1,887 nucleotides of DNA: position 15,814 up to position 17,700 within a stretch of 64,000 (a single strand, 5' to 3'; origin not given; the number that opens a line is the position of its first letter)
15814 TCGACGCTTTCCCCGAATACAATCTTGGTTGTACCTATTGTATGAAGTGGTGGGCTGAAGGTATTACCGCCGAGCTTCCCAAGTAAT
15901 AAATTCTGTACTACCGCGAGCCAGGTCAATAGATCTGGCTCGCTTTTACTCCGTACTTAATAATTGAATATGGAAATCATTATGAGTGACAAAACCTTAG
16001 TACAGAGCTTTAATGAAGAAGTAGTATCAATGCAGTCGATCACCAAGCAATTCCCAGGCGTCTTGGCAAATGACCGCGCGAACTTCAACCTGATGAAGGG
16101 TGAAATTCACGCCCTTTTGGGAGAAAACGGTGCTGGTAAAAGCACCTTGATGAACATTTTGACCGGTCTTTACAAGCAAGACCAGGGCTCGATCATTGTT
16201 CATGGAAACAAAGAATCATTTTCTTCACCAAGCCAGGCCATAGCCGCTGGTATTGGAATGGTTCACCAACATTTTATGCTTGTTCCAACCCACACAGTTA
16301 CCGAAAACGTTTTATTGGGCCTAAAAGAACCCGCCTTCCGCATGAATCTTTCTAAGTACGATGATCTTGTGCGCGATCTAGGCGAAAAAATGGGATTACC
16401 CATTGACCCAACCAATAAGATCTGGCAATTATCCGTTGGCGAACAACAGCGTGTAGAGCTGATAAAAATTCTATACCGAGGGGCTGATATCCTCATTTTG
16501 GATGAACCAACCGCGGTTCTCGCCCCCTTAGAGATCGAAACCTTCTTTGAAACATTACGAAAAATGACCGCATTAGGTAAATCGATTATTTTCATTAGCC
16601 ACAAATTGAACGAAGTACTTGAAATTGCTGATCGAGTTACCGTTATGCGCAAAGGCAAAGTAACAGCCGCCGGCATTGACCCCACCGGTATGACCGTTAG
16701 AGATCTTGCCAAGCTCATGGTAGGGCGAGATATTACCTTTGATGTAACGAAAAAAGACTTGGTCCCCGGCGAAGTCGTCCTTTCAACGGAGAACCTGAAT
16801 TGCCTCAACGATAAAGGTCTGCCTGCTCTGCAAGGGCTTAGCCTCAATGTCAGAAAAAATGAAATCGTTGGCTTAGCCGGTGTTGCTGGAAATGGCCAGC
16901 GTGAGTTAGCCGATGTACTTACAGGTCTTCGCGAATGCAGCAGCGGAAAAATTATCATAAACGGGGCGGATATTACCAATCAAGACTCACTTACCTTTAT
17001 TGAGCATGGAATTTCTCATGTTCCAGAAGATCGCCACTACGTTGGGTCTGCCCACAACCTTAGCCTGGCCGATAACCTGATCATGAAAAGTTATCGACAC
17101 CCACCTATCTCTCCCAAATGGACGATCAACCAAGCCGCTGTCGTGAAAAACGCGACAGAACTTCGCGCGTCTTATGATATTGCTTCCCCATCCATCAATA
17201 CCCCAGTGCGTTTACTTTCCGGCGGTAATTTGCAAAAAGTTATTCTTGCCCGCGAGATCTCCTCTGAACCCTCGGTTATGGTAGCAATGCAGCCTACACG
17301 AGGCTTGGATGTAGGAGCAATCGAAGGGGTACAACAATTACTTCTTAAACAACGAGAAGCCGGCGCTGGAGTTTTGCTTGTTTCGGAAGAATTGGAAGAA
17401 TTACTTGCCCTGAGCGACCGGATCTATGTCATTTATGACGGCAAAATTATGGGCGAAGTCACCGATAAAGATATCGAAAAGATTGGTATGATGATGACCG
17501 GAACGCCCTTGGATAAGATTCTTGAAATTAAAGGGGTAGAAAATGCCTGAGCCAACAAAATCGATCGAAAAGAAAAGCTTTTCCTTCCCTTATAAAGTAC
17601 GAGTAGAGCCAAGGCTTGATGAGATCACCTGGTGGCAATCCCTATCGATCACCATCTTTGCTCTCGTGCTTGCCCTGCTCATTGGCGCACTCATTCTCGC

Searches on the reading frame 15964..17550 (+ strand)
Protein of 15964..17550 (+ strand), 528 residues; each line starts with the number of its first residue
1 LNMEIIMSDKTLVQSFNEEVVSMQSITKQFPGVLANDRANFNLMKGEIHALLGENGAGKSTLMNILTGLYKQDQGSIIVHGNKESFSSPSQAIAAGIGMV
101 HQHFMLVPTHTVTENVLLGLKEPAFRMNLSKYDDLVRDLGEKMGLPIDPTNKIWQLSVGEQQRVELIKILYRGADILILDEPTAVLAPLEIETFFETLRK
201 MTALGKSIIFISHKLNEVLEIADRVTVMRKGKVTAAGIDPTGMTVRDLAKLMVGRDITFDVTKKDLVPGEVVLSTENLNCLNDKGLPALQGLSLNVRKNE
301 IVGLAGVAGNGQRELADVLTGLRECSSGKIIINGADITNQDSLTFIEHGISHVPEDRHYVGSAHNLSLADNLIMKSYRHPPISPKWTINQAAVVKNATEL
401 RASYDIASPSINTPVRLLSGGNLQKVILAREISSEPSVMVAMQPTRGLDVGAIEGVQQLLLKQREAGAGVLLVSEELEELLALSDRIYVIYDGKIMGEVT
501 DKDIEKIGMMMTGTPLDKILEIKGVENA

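Call 9: search_protein_families(library=pfam, proteins=[window:15964-17550:+], max_evalue=0.00001)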
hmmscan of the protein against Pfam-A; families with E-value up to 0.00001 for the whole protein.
window:15964-17550:+ (528 aa): 2 families
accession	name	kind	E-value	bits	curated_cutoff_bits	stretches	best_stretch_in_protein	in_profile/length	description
PF00005.33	ABC_tran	-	2.5e-48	164.6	25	2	38-184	3-137/137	ABC transporter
PF13304.12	AAA_21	-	2.6e-08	34.7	27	0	153-215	235-300/304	AAA domain, putative AbiEii toxin, Type IV TA system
